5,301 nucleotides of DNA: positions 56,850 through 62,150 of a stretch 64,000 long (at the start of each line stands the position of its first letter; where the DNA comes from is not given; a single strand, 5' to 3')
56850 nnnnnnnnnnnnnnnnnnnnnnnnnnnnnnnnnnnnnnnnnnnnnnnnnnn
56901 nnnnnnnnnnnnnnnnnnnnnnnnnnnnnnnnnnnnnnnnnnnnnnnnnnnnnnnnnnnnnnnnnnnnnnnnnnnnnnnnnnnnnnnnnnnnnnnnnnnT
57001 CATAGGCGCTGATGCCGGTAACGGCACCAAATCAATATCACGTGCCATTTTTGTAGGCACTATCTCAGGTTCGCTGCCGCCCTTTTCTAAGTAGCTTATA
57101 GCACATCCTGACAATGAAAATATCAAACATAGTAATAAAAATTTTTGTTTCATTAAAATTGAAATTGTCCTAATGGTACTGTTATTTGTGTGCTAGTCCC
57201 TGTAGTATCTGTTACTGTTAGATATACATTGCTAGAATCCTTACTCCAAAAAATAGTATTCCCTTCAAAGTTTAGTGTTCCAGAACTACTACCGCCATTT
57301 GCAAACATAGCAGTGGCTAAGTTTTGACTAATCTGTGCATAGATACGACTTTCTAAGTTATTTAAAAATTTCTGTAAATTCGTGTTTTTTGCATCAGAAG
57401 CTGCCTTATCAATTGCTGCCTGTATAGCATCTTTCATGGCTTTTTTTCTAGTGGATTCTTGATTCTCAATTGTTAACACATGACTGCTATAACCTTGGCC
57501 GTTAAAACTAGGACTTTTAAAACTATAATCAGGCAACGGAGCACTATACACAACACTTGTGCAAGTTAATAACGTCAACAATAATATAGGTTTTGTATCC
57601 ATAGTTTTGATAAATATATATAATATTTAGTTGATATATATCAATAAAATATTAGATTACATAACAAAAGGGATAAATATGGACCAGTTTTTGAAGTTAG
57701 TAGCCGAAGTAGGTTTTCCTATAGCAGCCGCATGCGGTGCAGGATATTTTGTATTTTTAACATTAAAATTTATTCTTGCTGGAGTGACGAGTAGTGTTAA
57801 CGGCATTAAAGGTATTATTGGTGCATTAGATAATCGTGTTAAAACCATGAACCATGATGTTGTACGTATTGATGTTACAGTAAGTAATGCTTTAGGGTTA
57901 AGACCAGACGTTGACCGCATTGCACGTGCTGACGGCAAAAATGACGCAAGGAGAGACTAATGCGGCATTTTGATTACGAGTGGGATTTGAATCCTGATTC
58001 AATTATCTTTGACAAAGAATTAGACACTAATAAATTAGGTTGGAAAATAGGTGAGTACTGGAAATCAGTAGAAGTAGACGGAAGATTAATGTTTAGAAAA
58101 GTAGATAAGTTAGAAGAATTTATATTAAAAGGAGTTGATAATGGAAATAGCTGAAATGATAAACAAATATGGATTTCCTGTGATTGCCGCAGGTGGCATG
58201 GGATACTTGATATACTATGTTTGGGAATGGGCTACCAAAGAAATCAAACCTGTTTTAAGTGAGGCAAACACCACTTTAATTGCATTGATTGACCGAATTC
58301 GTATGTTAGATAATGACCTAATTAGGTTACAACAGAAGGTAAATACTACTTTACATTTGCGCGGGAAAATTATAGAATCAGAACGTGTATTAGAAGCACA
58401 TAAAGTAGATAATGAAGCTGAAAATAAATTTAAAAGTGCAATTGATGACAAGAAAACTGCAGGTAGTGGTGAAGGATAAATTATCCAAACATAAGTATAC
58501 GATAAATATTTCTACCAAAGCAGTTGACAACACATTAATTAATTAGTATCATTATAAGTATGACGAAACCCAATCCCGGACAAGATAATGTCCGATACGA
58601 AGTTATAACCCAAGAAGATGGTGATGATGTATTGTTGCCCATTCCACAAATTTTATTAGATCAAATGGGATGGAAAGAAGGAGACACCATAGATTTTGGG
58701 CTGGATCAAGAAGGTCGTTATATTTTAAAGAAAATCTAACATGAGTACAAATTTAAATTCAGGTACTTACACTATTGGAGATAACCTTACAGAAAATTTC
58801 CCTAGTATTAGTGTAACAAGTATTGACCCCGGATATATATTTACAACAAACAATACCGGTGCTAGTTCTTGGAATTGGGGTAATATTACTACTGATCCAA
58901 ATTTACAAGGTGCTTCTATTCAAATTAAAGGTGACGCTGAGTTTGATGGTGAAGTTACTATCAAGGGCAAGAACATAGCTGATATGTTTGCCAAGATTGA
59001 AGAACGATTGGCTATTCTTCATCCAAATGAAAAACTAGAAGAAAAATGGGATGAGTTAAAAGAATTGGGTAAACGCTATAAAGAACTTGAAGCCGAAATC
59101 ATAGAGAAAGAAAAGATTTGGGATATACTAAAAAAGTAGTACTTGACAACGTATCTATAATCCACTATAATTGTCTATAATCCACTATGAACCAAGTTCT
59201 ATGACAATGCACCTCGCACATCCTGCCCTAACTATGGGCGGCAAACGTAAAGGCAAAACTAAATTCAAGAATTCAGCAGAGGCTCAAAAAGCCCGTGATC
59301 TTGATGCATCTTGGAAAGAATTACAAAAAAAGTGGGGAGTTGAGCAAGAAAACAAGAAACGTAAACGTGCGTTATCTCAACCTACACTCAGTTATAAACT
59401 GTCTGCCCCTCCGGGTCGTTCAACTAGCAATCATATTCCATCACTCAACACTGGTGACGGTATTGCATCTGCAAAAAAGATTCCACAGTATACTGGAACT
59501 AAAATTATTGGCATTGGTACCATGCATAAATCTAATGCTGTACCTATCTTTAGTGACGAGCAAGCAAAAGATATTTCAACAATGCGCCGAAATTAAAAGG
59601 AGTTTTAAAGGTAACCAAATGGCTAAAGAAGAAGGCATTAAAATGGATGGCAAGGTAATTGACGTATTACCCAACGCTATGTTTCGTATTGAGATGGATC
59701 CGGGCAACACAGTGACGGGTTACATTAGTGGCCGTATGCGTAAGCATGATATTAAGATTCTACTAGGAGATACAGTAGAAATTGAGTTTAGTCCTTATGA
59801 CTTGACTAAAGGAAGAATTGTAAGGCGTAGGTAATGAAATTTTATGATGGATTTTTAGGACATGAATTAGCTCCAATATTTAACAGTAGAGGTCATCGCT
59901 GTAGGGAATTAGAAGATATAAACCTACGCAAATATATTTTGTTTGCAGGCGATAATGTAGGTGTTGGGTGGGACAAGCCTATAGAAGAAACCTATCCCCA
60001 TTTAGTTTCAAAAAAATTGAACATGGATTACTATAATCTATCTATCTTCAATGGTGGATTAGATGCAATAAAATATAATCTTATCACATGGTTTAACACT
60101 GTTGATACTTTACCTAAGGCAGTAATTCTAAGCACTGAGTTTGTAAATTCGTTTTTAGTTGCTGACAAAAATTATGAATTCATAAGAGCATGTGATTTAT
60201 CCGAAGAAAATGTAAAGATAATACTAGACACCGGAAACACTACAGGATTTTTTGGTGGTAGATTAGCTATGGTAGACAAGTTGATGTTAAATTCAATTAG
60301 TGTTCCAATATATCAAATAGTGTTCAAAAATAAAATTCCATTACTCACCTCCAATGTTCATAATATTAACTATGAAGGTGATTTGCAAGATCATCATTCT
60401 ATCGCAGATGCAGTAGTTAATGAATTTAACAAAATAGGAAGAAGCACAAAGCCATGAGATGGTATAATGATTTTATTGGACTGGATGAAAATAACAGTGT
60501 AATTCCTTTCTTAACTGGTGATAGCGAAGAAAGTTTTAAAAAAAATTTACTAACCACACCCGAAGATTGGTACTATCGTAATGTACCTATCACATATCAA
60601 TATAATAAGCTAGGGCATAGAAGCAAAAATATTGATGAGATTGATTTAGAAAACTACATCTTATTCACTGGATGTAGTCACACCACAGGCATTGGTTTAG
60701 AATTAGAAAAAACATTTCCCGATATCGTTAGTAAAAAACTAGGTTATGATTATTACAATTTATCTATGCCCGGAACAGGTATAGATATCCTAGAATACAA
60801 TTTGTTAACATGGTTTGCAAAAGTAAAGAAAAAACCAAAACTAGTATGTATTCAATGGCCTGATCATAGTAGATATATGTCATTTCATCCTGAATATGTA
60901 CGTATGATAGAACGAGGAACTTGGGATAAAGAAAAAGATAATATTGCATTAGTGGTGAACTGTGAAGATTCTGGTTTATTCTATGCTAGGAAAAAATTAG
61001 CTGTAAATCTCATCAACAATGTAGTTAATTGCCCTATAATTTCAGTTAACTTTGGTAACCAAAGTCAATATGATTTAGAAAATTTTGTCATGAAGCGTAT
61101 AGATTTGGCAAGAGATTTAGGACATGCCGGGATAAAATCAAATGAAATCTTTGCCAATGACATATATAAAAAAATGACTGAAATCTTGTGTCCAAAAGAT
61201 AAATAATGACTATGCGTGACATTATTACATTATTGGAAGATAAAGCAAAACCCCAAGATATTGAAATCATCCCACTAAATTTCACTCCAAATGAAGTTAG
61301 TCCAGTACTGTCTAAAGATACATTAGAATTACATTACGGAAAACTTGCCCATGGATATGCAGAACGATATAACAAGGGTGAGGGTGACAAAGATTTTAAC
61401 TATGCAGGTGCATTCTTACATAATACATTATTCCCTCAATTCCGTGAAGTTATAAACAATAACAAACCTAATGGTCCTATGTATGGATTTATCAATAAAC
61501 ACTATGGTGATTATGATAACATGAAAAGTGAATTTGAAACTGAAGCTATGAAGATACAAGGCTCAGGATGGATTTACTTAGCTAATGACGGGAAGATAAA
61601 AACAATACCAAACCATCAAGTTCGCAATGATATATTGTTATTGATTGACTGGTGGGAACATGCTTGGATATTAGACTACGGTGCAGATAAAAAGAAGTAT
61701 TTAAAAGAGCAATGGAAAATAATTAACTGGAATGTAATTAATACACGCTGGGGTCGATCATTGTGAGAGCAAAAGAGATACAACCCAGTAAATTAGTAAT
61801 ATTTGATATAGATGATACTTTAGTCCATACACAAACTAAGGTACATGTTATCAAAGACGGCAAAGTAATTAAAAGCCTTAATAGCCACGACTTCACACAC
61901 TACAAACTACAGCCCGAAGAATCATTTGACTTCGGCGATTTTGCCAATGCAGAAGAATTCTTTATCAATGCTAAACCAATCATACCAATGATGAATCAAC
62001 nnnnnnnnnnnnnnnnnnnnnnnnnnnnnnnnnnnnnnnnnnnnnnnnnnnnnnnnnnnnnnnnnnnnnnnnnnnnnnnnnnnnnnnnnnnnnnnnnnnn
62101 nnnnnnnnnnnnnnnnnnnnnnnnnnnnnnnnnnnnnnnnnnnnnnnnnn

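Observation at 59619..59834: Phage-encoded translation initiation factor IF-1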

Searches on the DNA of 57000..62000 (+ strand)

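Call 8: search_dna_similar(query=window:57000-62000:+, collection=phages, mode=near, max_rows=20)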
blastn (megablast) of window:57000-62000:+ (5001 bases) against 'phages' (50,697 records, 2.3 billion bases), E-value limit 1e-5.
No match.

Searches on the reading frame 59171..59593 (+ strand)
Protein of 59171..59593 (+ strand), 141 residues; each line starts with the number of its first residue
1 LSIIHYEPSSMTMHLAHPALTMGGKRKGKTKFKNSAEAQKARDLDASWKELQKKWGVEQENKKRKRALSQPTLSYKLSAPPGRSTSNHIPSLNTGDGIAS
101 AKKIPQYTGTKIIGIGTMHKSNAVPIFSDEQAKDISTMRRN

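Call 5: search_protein_families(library=pfam, proteins=[window:59171-59593:+], max_evalue=0.01)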
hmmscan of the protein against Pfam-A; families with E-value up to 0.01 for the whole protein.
window:59171-59593:+ (141 aa): 0 families

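Call 15: search_protein_families(library=phrogs, proteins=[window:59171-59593:+], max_evalue=0.001)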
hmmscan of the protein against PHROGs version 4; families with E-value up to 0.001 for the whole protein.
window:59171-59593:+ (141 aa): 1 family
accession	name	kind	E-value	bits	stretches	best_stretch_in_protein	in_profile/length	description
phrog_27048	-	unknown function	7.1e-26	91.9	1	27-140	17-127/127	-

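Call 17: search_dna_similar(query=window:59171-59593:+, collection=phages, mode=protein, max_rows=25)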
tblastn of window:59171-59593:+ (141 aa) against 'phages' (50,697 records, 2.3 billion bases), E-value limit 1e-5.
Records with a match: 6; places in all: 6; records where one place covers at least 80% of the query: 5.
Best place of each record, by identity: 60-80% 1; <60% 5.
By first word of the organism name: Acidovorax 2; Delftia 2; Synechococcus 1; Phage 1.
By host as written in the record: Acidovorax citrulli 2; Delftia acidovorans 2; Synechococcus elongatus PCC 7942 = FACHB-805 1; - 1.
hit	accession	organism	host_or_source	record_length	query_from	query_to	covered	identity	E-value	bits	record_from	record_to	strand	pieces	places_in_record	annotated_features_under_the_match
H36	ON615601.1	Synechococcus phage BUCT-ZZ01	Synechococcus elongatus PCC 7942 = ...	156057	10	140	93%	37.6%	3e-19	88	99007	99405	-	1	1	hypothetical protein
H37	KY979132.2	Acidovorax phage ACP17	Acidovorax citrulli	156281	21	140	85%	38.2%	3e-8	56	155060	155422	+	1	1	hypothetical protein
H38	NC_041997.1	Acidovorax phage ACP17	Acidovorax citrulli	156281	21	140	85%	38.2%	3e-8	56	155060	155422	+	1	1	hypothetical protein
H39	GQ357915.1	Delftia phage PhiW-14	Delftia acidovorans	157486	22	140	84%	37.8%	1e-10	63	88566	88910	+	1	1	114: hypothetical protein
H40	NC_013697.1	Delftia phage PhiW-14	Delftia acidovorans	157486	22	140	84%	37.8%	1e-10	63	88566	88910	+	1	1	114: hypothetical protein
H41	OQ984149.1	Phage C48C1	-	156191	106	140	25%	62.9%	8e-8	56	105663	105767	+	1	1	hypothetical protein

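Call 60: find_homologous_proteins(query=window:59201-59593:+, max_evalue=0.001)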
Query window:59201-59593:+ (131 aa): 7952 proteins with E <= 0.001 among 7986 candidates; the best 120 are listed.
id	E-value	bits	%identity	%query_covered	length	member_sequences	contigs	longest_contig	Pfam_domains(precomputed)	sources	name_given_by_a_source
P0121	5.1e-78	277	98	100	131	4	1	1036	-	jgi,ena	-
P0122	3.1e-75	268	95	100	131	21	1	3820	-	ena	-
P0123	2.3e-73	262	91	100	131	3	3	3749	-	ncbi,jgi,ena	jgi:hypothetical protein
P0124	2.0e-65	236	91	92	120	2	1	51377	-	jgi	jgi:hypothetical protein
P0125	8.9e-65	234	85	99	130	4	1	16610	-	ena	-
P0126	2.5e-64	233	82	99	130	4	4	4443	-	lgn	-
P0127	1.1e-62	227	81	99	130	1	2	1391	-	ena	-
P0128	1.3e-62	227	81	99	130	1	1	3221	-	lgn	-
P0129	7.4e-62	225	80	99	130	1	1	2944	-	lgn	-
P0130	1.7e-61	224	78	99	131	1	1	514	-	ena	-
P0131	3.0e-61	223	80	100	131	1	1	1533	-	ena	-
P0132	6.4e-61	222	76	99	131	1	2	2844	-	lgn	-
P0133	1.0e-60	221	79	100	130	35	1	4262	-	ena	-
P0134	1.2e-60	221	77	99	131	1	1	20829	-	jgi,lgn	jgi:hypothetical protein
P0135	1.8e-60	220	77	99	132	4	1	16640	-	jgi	-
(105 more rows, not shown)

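Call 70: predict_structure(alignment_id=A2)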
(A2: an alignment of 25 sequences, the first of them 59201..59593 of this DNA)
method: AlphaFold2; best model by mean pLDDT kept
length: 131 residues; sequences in the alignment: 25
mean_pLDDT: 60.3   pTM: 0.25
mean pLDDT of the five models: 60.3, 59.7, 57.4, 55.6, 54.3
residues with pLDDT >= 90: 0; 70-90: 42; 50-70: 42; < 50: 47
segments of 3 or more residues with pLDDT < 50: 1-7, 10-16, 80-109
pLDDT, mean of each block of 10 residues (from residue 1): 46 52 82 85 77 78 64 54 42 43 43 57 62 43
secondary structure, 60 per line:
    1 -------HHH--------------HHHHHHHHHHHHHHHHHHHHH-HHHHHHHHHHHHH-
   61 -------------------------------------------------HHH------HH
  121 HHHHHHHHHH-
elements in order: H25-45 H47-59 H119-130

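Call 89: search_protein_families(library=ncbifam, proteins=[window:59201-59593:+], max_evalue=0.001)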
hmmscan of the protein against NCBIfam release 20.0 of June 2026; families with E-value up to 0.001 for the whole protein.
window:59201-59593:+ (131 aa): 0 families
